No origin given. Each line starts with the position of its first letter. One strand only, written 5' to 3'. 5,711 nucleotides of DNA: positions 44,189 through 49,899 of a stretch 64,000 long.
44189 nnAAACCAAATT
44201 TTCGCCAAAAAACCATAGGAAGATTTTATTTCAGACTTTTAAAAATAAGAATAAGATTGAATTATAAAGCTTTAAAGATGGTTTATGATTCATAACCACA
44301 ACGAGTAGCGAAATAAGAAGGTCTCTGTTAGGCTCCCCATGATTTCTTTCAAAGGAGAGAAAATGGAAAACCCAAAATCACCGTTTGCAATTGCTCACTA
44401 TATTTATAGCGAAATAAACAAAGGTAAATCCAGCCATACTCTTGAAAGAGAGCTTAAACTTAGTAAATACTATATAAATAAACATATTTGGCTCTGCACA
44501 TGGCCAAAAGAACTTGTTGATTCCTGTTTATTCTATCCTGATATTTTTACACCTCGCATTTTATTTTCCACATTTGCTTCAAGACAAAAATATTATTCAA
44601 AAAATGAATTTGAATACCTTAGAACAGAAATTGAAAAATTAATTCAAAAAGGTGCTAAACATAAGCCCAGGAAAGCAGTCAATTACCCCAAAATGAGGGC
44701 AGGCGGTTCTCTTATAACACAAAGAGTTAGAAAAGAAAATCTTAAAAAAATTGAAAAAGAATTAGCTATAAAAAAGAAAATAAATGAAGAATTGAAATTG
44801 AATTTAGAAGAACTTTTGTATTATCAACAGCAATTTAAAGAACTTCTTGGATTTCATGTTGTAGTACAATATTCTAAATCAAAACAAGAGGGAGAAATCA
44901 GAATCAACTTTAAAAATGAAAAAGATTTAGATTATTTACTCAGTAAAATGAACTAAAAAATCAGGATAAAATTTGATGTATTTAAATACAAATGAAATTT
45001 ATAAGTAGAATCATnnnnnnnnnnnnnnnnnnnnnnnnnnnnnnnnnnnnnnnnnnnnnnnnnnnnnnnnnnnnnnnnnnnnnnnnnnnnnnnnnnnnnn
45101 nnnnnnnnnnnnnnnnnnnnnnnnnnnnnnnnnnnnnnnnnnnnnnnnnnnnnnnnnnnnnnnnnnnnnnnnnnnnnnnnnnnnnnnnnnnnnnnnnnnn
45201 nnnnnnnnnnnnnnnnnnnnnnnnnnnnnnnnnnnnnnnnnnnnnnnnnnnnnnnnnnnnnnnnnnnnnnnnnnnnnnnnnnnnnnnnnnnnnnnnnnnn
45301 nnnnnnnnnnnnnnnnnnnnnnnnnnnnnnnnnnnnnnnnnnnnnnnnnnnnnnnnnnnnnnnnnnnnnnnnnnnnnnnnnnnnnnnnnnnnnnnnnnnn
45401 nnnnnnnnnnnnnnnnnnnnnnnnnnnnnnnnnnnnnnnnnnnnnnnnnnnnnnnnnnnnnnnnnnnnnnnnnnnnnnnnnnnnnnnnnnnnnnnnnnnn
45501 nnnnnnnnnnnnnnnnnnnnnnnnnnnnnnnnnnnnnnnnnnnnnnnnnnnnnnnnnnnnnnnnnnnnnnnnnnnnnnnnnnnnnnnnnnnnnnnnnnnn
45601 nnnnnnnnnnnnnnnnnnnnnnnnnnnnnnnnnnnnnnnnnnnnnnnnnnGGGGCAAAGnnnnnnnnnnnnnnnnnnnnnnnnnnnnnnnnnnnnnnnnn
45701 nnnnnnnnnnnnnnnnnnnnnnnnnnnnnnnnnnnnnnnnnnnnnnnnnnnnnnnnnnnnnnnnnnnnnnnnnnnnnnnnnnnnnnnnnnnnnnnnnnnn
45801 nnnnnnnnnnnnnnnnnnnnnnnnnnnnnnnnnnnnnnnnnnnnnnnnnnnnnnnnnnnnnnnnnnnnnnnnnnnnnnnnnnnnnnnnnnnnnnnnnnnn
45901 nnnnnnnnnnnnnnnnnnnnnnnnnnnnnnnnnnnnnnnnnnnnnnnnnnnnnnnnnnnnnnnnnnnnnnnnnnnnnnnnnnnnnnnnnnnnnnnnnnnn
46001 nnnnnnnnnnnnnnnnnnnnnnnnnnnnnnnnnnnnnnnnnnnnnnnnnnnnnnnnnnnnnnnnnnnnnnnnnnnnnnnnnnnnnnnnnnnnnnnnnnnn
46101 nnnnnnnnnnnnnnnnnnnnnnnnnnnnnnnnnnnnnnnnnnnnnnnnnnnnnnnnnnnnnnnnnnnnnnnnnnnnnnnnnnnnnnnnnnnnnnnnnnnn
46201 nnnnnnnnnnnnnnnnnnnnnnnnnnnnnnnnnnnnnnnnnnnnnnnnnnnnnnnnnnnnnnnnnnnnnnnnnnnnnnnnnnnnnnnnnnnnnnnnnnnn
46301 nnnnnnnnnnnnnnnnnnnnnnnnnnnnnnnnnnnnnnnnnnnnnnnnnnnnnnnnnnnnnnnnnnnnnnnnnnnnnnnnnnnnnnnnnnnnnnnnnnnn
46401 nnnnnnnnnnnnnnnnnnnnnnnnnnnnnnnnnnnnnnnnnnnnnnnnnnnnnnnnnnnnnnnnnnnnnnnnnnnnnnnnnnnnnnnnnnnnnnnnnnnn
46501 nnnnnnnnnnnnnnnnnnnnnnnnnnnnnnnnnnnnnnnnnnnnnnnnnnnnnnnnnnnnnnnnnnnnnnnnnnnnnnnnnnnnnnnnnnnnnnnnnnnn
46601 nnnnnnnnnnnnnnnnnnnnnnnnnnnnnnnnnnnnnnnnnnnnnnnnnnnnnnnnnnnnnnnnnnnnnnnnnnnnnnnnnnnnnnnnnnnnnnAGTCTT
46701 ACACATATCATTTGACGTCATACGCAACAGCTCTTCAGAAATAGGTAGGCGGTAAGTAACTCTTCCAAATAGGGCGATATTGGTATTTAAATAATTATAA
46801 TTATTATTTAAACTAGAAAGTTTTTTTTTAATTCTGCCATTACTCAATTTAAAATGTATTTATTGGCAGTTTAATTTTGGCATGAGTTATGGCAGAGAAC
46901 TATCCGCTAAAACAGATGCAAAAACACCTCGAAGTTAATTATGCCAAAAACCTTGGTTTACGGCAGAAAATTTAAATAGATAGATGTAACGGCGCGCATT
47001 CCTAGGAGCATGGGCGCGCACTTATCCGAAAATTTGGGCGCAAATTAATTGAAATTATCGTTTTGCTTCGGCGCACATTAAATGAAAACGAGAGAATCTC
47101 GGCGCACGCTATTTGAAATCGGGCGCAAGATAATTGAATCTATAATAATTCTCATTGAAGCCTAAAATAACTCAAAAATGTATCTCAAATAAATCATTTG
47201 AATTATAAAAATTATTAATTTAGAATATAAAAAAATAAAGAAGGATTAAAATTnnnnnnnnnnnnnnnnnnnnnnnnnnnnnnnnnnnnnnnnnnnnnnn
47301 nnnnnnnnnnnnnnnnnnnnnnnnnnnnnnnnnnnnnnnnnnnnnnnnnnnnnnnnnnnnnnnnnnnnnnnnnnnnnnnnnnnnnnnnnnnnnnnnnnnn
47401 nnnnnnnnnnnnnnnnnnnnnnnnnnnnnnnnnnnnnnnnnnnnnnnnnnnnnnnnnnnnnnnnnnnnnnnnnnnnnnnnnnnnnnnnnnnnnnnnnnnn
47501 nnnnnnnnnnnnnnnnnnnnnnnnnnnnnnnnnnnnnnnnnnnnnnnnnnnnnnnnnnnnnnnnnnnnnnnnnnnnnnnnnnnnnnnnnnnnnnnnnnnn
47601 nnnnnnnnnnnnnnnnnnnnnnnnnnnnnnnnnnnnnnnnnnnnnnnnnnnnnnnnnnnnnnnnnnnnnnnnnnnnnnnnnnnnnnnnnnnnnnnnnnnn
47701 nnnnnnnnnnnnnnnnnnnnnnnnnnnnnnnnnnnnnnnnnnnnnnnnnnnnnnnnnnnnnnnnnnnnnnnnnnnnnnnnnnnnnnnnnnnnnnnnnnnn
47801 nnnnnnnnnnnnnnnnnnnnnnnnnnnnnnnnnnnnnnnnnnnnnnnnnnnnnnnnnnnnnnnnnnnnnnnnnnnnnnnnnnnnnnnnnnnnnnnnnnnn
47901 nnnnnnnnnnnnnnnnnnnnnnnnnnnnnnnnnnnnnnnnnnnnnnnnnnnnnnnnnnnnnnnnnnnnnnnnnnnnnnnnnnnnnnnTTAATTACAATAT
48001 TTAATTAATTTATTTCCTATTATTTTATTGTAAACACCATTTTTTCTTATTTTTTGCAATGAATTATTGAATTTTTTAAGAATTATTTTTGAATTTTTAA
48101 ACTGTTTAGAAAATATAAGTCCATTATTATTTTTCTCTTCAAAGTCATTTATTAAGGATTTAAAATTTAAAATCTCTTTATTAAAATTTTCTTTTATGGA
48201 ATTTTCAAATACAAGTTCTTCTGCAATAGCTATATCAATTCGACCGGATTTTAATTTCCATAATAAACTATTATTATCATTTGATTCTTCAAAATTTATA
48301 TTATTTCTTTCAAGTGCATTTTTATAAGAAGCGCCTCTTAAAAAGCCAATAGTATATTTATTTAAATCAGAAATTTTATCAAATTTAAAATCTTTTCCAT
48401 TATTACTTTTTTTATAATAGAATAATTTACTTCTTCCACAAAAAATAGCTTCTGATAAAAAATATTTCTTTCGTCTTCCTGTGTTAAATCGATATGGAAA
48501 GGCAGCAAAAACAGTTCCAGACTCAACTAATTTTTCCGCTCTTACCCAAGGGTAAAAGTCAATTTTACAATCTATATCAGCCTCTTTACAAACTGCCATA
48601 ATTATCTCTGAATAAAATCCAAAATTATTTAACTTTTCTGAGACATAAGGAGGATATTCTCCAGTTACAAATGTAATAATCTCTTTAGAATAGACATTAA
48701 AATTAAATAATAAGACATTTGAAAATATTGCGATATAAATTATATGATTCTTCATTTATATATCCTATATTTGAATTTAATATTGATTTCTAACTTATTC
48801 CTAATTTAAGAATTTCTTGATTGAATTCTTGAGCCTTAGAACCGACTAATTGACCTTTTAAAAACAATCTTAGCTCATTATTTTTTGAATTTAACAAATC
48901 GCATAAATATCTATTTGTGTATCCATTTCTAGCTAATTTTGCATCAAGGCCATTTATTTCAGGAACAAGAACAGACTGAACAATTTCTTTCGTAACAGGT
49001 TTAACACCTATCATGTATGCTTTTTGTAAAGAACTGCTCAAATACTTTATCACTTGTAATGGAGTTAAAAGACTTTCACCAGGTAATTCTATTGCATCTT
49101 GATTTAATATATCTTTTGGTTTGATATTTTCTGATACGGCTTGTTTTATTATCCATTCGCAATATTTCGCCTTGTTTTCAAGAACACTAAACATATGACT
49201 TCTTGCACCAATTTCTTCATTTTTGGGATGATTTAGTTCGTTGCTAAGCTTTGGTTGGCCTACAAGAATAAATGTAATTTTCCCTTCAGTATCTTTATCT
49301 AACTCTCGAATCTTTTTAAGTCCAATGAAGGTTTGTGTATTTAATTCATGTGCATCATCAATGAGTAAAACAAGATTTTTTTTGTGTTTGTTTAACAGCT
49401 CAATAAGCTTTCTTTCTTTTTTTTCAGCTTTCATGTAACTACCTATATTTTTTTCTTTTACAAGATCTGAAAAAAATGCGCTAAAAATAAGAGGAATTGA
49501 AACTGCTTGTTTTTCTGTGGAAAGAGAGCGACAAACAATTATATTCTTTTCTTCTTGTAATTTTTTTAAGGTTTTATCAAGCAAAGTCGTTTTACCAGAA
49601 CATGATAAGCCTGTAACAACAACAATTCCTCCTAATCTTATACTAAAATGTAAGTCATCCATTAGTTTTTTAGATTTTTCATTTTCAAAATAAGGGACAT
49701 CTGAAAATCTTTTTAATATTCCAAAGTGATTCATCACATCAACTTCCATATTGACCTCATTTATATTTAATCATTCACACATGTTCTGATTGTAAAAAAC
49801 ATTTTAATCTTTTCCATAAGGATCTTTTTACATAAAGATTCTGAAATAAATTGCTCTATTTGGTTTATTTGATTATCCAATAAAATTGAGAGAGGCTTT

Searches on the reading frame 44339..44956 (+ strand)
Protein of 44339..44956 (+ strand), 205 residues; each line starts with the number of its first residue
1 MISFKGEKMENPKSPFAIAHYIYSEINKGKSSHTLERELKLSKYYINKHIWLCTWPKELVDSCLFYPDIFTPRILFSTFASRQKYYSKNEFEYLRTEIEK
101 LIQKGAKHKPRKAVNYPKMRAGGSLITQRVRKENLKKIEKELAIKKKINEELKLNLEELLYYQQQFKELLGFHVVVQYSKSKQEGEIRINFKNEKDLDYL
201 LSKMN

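Call 11: search_protein_families(library=pfam, proteins=[window:44339-44956:+], max_evalue=0.01)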
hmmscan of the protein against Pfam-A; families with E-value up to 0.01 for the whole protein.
window:44339-44956:+ (205 aa): 1 family
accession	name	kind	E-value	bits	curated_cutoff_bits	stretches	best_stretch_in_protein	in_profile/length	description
PF23552.2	ParB_C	-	0.00036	20.4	23.8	1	163-204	9-49/50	ParB dimerisation domain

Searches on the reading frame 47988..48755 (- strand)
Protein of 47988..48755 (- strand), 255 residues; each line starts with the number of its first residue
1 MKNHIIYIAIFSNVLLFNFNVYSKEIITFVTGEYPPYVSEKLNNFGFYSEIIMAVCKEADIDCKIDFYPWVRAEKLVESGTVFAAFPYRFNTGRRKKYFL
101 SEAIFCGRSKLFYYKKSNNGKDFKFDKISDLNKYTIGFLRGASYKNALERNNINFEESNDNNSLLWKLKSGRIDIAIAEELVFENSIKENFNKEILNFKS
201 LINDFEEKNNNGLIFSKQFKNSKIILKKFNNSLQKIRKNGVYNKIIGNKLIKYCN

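Call 19: search_protein_families(library=pfam, proteins=[window:47988-48755:-], max_evalue=0.001)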
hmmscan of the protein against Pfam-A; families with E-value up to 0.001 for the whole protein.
window:47988-48755:- (255 aa): 1 family
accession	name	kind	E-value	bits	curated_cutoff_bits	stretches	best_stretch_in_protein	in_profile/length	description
PF00497.25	SBP_bac_3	-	1.2e-08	35.2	26.4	1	29-245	4-125/132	Bacterial extracellular solute-binding proteins, family 3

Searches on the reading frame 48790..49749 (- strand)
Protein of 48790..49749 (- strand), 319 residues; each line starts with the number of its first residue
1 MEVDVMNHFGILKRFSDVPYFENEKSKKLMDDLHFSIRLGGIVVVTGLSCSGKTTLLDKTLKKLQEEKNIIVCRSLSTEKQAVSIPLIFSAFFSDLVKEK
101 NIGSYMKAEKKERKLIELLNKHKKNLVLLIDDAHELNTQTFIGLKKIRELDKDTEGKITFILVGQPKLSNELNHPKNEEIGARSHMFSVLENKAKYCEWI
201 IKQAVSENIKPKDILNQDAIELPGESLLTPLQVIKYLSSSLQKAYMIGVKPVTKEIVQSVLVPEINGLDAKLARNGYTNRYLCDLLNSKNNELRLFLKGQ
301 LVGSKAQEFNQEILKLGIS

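Call 19: search_protein_families(library=pfam, proteins=[window:48790-49749:-], max_evalue=0.001)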
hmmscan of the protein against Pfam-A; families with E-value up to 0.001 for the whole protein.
window:48790-49749:- (319 aa): 7 families
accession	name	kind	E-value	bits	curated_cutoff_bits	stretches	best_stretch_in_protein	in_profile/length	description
PF13401.12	AAA_22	-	2.5e-13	50.9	27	1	40-169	5-127/130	AAA domain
PF13191.12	AAA_16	-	1.9e-06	28.9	32.6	1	37-140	19-148/167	AAA ATPase domain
PF01637.24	ATPase_2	-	3e-06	27.7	33.2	1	42-137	22-123/225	ATPase domain predominantly from Archaea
PF25199.1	nSTAND_NTPase5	-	7e-06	26.4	34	0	41-72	42-73/145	Novel STAND NTPase 5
PF00931.28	NB-ARC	-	1.8e-05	24.6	23.5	1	28-138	7-114/248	NB-ARC domain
PF00005.33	ABC_tran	-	0.00021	22.3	25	1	31-118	2-88/137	ABC transporter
PF13173.12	AAA_14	-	0.00028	21.3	27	0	42-137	4-75/129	AAA domain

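Call 109: find_homologous_proteins(query=window:48790-49749:-, max_evalue=1e-10)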
Query window:48790-49749:- (319 aa): 31 proteins with E <= 1e-10 among 3388 candidates.
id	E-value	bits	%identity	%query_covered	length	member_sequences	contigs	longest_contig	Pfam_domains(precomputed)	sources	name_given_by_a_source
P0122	5.4e-195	664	98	100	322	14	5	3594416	PF00005.34,PF13401.13,PF01637.25,PF25199.2,PF00931.29,PF13191.13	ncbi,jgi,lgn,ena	ncbi:AAA family ATPase [Pigmentibacter ruber]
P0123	4.0e-172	589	88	100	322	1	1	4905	PF00005.34,PF13401.13,PF01637.25,PF00931.29,PF13191.13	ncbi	-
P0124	1.5e-162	558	82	100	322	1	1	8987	PF13401.13,PF01637.25,PF25199.2,PF00931.29,PF13191.13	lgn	-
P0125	7.5e-155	532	78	100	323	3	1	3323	PF00005.34,PF13401.13,PF01637.25,PF00931.29,PF13191.13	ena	-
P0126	7.5e-126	437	98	67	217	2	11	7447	PF13401.13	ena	-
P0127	1.9e-104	367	79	68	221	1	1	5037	PF13401.13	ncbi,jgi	jgi:type II secretory pathway predicted ATPase ExeA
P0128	3.1e-97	343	50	100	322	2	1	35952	PF13173.13,PF25201.1,PF00005.34,PF13401.13,PF01637.25,PF25199.2,PF00931.29,PF13191.13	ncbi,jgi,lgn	-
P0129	1.7e-94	334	49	100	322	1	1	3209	PF13173.13,PF03266.22,PF25201.1,PF07693.21,PF00005.34,PF00004.36,PF13401.13,PF01637.25,PF25199.2,PF00931.29,PF13191.13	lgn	-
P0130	7.0e-92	326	49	100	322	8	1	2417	PF13173.13,PF25201.1,PF00005.34,PF00004.36,PF13401.13,PF01637.25,PF25199.2,PF00931.29,PF13191.13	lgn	-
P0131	1.3e-89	318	47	100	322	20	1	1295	PF13173.13,PF25201.1,PF07693.21,PF00005.34,PF02367.24,PF00004.36,PF13401.13,PF01637.25,PF25199.2,PF00931.29,PF13191.13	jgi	-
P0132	7.9e-89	316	47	100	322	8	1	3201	PF13173.13,PF25201.1,PF07693.21,PF00005.34,PF13401.13,PF01637.25,PF25199.2,PF00931.29,PF13191.13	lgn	-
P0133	1.7e-88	315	47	100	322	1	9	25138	PF13173.13,PF25201.1,PF07693.21,PF00004.36,PF13401.13,PF25199.2,PF00931.29,PF13191.13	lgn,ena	-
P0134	4.9e-88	313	46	100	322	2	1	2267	PF13173.13,PF25201.1,PF07693.21,PF09439.17,PF00005.34,PF00004.36,PF13401.13,PF25199.2,PF00931.29,PF13191.13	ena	-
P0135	1.9e-87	311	47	100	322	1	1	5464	PF13173.13,PF25201.1,PF00005.34,PF00004.36,PF13401.13,PF25199.2,PF00931.29,PF13191.13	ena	-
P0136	2.8e-87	311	47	100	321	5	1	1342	PF13173.13,PF25201.1,PF07693.21,PF00005.34,PF00004.36,PF13401.13,PF01637.25,PF25199.2,PF00931.29,PF13191.13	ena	-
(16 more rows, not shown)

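Call 110: find_encoding_contigs(protein=P0122, flank=10000, max_places=8)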
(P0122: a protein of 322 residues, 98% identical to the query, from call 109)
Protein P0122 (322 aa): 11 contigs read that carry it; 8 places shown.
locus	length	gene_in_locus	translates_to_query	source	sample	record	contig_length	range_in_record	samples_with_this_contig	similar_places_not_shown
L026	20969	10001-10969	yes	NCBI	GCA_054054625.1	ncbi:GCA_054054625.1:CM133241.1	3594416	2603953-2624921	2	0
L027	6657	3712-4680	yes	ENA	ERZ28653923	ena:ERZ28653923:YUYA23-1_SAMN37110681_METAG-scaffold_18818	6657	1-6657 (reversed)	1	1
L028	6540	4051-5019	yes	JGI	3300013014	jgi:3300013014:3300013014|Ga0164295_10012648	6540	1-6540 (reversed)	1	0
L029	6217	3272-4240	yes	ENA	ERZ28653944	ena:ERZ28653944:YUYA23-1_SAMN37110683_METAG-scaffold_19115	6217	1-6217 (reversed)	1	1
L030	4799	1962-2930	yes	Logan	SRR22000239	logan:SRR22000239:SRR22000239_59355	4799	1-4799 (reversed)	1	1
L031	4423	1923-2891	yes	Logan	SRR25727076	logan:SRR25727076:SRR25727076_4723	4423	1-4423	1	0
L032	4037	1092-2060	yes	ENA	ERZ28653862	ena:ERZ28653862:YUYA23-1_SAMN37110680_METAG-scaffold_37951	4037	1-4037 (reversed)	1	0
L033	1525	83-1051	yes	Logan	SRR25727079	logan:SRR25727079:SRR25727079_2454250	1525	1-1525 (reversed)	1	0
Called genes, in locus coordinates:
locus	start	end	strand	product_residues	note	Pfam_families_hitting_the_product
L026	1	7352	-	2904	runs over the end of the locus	PF01108:Tissue_fac (faint), PF10179:NDNF (faint), PF16656:Pur_ac_phosph_N (faint), PF00041:fn3 (weak), PF24489:Ig_J_second (faint), PF25814:fn3_SORL1 (faint), PF25833:Fn3_SaeA_3rd (faint), PF00041:fn3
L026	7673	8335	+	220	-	PF00239:Resolvase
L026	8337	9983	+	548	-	PF00665:rve (weak)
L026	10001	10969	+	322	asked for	PF00005:ABC_tran (weak), PF00931:NB-ARC, PF13191:AAA_16 (weak), PF25199:nSTAND_NTPase5 (faint), PF01637:ATPase_2 (weak), PF13401:AAA_22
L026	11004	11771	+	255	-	PF00497:SBP_bac_3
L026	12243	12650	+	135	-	-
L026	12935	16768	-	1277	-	PF16656:Pur_ac_phosph_N (faint), PF24489:Ig_J_second (faint), PF25059:FN3_DSCAM-DSCAML_C (faint), PF25833:Fn3_SaeA_3rd (faint), PF01108:Tissue_fac (faint), PF17736:Ig_C17orf99 (faint), PF00041:fn3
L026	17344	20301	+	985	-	-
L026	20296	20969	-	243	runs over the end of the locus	PF00230:MIP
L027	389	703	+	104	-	PF01381:HTH_3, PF13443:HTH_26 (weak)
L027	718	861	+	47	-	-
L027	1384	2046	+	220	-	PF00239:Resolvase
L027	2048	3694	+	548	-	PF00665:rve (weak)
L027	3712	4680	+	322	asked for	PF00005:ABC_tran (weak), PF00931:NB-ARC, PF13191:AAA_16 (weak), PF25199:nSTAND_NTPase5 (faint), PF01637:ATPase_2 (weak), PF13401:AAA_22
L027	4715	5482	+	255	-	PF00497:SBP_bac_3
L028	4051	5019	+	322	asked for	PF00005:ABC_tran (weak), PF00931:NB-ARC, PF13191:AAA_16 (weak), PF25199:nSTAND_NTPase5 (faint), PF01637:ATPase_2 (weak), PF13401:AAA_22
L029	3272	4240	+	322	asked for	PF00005:ABC_tran (weak), PF00931:NB-ARC, PF13191:AAA_16 (weak), PF25199:nSTAND_NTPase5 (faint), PF01637:ATPase_2 (weak), PF13401:AAA_22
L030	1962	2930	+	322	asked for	PF00005:ABC_tran (weak), PF00931:NB-ARC, PF13191:AAA_16 (weak), PF25199:nSTAND_NTPase5 (faint), PF01637:ATPase_2 (weak), PF13401:AAA_22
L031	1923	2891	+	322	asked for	PF00005:ABC_tran (weak), PF00931:NB-ARC, PF13191:AAA_16 (weak), PF25199:nSTAND_NTPase5 (faint), PF01637:ATPase_2 (weak), PF13401:AAA_22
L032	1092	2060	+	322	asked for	PF00005:ABC_tran (weak), PF00931:NB-ARC, PF13191:AAA_16 (weak), PF25199:nSTAND_NTPase5 (faint), PF01637:ATPase_2 (weak), PF13401:AAA_22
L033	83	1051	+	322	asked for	PF00005:ABC_tran (weak), PF00931:NB-ARC, PF13191:AAA_16 (weak), PF25199:nSTAND_NTPase5 (faint), PF01637:ATPase_2 (weak), PF13401:AAA_22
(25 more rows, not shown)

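Call 122: predict_structure(alignment_id=A7)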
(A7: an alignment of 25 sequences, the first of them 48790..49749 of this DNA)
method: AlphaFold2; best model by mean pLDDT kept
length: 319 residues; sequences in the alignment: 25
mean_pLDDT: 74.8   pTM: 0.55
mean pLDDT of the five models: 74.8, 73.5, 73.2, 67.8, 62.6
residues with pLDDT >= 90: 14; 70-90: 213; 50-70: 61; < 50: 31
segments of 3 or more residues with pLDDT < 50: 169-190, 263-266
pLDDT, mean of each block of 10 residues (from residue 1): 86 76 67 81 68 66 81 85 87 78 72 89 90 80 85 87 64 34 40 70 82 83 59 75 88 83 54 70 85 81 82 64
secondary structure, 60 per line:
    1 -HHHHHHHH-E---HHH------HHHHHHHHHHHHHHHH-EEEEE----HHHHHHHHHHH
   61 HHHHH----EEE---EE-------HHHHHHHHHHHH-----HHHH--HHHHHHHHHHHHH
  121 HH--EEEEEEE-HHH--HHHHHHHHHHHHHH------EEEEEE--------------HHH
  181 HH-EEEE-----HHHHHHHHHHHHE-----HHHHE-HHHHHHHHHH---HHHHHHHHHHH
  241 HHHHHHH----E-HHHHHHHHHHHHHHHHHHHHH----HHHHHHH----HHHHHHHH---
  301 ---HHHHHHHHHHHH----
elements in order: H2-9 H24-39 E41-45 H50-65 E70-72 H85-96 H102-105 H108-122 E125-131 H138-151 E158-163 H178-182 E184-187 H193-204 H211-214 H217-226 H230-247 H254-274 H279-285 H290-297 H304-315

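Call 124: fold_search(model_id=the predicted structure, library=pdb)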
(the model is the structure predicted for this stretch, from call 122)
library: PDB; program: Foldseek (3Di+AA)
matches with E <= 10: 1560; with E <= 0.001: 413
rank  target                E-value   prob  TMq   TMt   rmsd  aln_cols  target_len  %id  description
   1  7jk5_A                4.9e-09  1.00  0.50  0.43  12.2       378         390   12  Structure of Drosophila ORC bound to DNA (released 2020-09-09)
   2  7jk6_A                5.2e-09  1.00  0.55  0.48  12.6       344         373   14  Structure of Drosophila ORC in the active conformation (released 2020-09-09)
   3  7jgr_A                6.9e-09  1.00  0.53  0.44  11.8       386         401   13  Structure of Drosophila ORC bound to DNA (84 bp) and Cdc6 (released 2020-09-09)
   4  2qby_A                2.8e-08  1.00  0.49  0.44  10.1       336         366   16  Crystal structure of a heterodimer of Cdc6/Orc1 initiators bound to origin DNA (from S. solfataricus) (released 2007-09-11)
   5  7jpo_A                3.2e-08  1.00  0.50  0.47  13.5       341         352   12  ORC-O1AAA: Human Origin Recognition Complex (ORC) with dynamic/unresolved ORC2 WH (released 2020-09-02)
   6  7jgr_G                4.8e-08  1.00  0.57  0.50  12.4       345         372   14  Structure of Drosophila ORC bound to DNA (84 bp) and Cdc6 (released 2020-09-09)
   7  8s0e_A                6.7e-08  1.00  0.51  0.46  12.1       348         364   11  H. sapiens OCCM bound to double stranded DNA (released 2024-10-02)
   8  7jps_A                8.4e-08  1.00  0.51  0.47  13.3       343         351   11  ORC-DNA: Human Origin Recognition Complex (ORC) with DNA bound in the core (released 2020-09-09)
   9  7tjh_A                1.2e-07  1.00  0.53  0.38  14.1       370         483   16  S. cerevisiae ORC bound to 84 bp ARS1 DNA and Cdc6 (state 1) with flexible Orc6 N-terminal domain (released 2022-10-05)
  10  8xvb_A                1.8e-07  1.00  0.46  0.56   6.1       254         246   14  Cryo-EM structure of ATP-DNA-MuB filaments (released 2024-08-14)
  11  7tjj_D                1.8e-07  1.00  0.42  0.33  12.6       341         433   16  S. cerevisiae ORC bound to 84 bp ARS1 DNA and Cdc6 (state 1) with docked Orc6 N-terminal domain (released 2022-10-05)
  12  2qby_B                2.6e-07  1.00  0.49  0.44  11.1       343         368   14  Crystal structure of a heterodimer of Cdc6/Orc1 initiators bound to origin DNA (from S. solfataricus) (released 2007-09-11)
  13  9gm5_A                2.8e-07  1.00  0.53  0.43  14.0       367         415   16  OCCM maturation intermediate stalled with an Arginine Finger mutation in Mcm5: Conformer 1 (released 2025-03-05)
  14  5zr1_A                3.1e-07  1.00  0.55  0.38  13.9       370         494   15  Saccharomyces Cerevisiae Origin Recognition Complex Bound to a 72-bp Origin DNA containing ACS and B1 element (released 2018-07-11)
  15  7tjh_D                3.3e-07  1.00  0.46  0.36  13.8       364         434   14  S. cerevisiae ORC bound to 84 bp ARS1 DNA and Cdc6 (state 1) with flexible Orc6 N-terminal domain (released 2022-10-05)
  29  8v32_Q                1.3e-06  1.00  0.47  0.49   6.4       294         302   16  TnsD-TnsC-DNA complex (released 2024-10-16)
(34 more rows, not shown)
